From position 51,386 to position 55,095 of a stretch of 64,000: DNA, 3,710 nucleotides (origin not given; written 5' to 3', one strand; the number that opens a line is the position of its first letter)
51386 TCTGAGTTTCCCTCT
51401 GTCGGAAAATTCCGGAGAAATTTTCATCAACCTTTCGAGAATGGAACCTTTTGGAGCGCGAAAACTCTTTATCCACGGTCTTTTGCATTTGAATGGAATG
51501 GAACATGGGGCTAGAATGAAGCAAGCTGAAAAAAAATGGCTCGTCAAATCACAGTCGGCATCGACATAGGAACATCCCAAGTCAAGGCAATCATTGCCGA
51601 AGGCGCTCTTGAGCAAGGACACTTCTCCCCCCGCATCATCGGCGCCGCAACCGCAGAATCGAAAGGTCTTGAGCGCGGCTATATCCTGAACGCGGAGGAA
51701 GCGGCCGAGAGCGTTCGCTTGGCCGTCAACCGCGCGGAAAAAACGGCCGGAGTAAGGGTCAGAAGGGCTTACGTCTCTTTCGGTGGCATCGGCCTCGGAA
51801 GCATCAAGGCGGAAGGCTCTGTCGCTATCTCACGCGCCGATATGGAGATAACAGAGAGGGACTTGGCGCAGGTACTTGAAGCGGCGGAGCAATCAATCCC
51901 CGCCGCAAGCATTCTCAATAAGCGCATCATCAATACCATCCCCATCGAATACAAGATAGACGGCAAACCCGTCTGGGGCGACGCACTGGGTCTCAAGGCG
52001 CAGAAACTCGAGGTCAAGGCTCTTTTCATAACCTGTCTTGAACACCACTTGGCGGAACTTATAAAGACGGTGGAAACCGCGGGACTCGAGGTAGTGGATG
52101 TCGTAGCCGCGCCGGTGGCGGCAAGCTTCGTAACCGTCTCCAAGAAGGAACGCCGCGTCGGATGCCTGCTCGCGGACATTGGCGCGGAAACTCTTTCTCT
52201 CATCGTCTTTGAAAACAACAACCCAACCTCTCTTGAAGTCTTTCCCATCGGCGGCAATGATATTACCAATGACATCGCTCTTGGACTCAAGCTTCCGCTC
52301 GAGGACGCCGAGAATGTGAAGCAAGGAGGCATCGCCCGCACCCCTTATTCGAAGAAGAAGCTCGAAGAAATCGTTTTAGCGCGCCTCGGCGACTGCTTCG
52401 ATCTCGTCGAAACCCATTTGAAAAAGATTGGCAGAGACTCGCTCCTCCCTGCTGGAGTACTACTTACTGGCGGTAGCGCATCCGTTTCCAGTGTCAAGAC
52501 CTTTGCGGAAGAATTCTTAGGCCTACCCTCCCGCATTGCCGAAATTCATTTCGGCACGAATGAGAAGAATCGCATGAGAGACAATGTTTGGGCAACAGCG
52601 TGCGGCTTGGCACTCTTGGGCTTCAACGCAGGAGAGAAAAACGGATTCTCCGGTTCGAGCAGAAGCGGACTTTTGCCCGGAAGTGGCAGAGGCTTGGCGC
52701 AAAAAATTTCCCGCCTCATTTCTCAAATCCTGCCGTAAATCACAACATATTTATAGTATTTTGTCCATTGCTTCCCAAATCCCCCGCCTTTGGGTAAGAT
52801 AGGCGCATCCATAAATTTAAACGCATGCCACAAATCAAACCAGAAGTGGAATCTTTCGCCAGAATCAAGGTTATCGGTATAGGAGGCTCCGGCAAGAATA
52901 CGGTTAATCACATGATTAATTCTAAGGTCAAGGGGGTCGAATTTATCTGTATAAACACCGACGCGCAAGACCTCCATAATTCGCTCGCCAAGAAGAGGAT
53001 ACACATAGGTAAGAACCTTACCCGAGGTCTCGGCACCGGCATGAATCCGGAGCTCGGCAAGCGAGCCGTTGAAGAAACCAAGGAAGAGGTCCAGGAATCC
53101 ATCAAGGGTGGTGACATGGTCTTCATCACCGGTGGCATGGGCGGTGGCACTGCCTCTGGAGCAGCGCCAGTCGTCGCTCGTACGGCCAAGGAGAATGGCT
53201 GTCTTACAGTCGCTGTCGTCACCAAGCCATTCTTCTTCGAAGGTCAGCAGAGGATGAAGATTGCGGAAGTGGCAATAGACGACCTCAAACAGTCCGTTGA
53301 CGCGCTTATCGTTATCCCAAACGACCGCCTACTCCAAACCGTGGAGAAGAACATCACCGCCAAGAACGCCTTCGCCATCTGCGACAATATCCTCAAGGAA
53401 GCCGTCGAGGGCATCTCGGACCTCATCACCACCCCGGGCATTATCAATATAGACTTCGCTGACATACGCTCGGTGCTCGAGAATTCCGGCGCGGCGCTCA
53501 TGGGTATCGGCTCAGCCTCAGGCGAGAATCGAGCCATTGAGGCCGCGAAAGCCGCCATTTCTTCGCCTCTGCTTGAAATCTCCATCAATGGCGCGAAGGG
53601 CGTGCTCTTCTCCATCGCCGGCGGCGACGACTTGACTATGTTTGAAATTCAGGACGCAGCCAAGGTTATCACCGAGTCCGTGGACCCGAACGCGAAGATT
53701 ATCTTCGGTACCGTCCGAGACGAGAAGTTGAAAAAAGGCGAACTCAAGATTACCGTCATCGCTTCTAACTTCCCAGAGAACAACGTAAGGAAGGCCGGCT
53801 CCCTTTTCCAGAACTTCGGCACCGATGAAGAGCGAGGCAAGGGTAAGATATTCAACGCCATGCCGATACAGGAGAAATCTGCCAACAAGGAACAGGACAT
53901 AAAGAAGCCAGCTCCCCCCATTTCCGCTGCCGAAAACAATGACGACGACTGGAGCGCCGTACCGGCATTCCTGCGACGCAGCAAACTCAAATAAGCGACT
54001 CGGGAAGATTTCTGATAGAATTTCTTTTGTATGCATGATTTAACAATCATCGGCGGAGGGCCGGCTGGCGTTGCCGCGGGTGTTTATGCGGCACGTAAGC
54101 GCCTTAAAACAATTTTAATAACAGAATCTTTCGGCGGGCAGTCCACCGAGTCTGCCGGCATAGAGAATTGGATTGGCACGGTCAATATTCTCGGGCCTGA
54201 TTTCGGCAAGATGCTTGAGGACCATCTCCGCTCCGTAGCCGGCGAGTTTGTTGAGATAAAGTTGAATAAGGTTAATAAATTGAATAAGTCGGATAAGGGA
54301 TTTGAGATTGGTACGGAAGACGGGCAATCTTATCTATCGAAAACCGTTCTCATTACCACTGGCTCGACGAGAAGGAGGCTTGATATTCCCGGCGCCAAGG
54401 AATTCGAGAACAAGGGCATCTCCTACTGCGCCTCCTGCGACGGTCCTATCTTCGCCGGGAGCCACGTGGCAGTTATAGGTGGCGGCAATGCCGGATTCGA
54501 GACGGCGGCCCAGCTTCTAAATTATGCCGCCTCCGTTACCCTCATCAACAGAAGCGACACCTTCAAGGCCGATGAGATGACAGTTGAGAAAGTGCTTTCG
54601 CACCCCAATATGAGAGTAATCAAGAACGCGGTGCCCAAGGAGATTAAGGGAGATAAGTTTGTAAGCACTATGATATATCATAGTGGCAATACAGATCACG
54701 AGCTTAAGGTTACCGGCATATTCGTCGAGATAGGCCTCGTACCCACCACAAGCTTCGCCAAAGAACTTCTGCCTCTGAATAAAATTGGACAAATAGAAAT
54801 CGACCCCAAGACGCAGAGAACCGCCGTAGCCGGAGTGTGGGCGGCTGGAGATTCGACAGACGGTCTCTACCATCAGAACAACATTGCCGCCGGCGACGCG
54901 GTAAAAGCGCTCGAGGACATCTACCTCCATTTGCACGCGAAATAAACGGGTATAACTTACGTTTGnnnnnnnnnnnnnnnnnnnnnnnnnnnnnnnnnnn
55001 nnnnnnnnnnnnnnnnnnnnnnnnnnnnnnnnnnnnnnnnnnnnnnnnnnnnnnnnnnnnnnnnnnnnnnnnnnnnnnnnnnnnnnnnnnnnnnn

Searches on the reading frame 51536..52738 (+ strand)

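Call 16: search_protein_families(library=pfam, proteins=[window:51536-52738:+], max_evalue=0.001)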
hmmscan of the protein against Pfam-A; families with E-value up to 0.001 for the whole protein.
window:51536-52738:+ (400 aa): 4 families
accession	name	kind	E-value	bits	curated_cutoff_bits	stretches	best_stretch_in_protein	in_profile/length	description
PF14450.12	FtsA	-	8.1e-25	88.1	31.8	1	212-357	2-127/127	Cell division protein FtsA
PF02491.25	SHS2_FTSA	-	6.2e-12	46.1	25.4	1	88-166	5-79/79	SHS2 domain inserted in FTSA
PF11104.14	PilM_2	-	8.4e-12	45.1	27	1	160-362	126-339/340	Type IV pilus assembly protein PilM;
PF01869.26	BcrAD_BadFG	-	0.00069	19.6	31.5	0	7-112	1-99/271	BadF/BadG/BcrA/BcrD ATPase family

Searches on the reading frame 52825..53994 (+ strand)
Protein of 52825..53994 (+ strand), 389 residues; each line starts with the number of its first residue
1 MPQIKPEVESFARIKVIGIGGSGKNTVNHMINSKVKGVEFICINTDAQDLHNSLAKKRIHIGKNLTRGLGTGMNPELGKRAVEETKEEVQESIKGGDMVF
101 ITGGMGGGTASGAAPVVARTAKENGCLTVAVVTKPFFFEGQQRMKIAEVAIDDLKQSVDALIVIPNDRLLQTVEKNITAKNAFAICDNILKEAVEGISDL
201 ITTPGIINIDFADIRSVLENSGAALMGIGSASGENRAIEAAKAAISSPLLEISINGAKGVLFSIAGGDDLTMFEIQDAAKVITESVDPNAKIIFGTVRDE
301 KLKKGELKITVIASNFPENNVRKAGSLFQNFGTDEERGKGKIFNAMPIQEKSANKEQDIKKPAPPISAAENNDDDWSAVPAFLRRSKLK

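Call 16: search_protein_families(library=pfam, proteins=[window:52825-53994:+], max_evalue=0.001)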
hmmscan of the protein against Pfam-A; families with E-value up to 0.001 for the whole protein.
window:52825-53994:+ (389 aa): 2 families
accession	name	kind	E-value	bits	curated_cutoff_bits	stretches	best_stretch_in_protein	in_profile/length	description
PF00091.31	Tubulin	-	3.3e-46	158.4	33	1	13-173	1-189/190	Tubulin/FtsZ family, GTPase domain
PF12327.13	FtsZ_C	-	4.5e-32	110.7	27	1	222-315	1-93/95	FtsZ family, C-terminal domain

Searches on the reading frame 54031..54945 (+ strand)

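Call 16: search_protein_families(library=pfam, proteins=[window:54031-54945:+], max_evalue=0.001)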
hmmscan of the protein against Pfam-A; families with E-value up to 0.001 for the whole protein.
window:54031-54945:+ (304 aa): 14 families
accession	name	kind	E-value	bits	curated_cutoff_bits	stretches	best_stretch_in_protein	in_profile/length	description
PF07992.20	Pyr_redox_2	-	2.4e-43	149.1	26.1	1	3-282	2-283/291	Pyridine nucleotide-disulphide oxidoreductase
PF13738.12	Pyr_redox_3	-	4.5e-24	85.7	30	1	66-273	87-305/305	Pyridine nucleotide-disulphide oxidoreductase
PF00070.33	Pyr_redox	-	5.8e-13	49.6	22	1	145-209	1-70/82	Pyridine nucleotide-disulphide oxidoreductase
PF01134.28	GIDA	-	5.9e-13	49.1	22.1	1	3-34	1-32/391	Glucose inhibited division protein A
PF12831.13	FAD_oxidored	-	1.6e-10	41.3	27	1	3-43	1-43/416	FAD dependent oxidoreductase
PF00890.30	FAD_binding_2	-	3.6e-09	36.7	20.4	1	3-68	1-70/414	FAD binding domain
PF03486.20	HI0933_like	-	1.7e-08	34.7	50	0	145-177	2-34/244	HI0933-like protein Rossmann domain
PF01266.30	DAO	-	1.3e-07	31.9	27.9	0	3-44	1-45/353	FAD dependent oxidoreductase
PF13241.12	NAD_binding_7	-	0.00012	23.1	22.1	1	142-211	6-65/104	Putative NAD(P)-binding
PF01494.25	FAD_binding_3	-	0.00015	21.6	22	0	145-178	3-36/349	FAD binding domain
PF05834.18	Lycopene_cycl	-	0.00015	21.4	23.4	0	146-177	2-35/380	Lycopene cyclase protein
PF13450.12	NAD_binding_8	-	0.00019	22.1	21.9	0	6-38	1-35/68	NAD(P)-binding Rossmann-like domain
PF13454.12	NAD_binding_9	-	0.00022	21.7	21.8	0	59-112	96-154/155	FAD-NAD(P)-binding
PF01946.23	Thi4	-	0.00043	20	26.2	0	2-36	18-55/235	Thi4 family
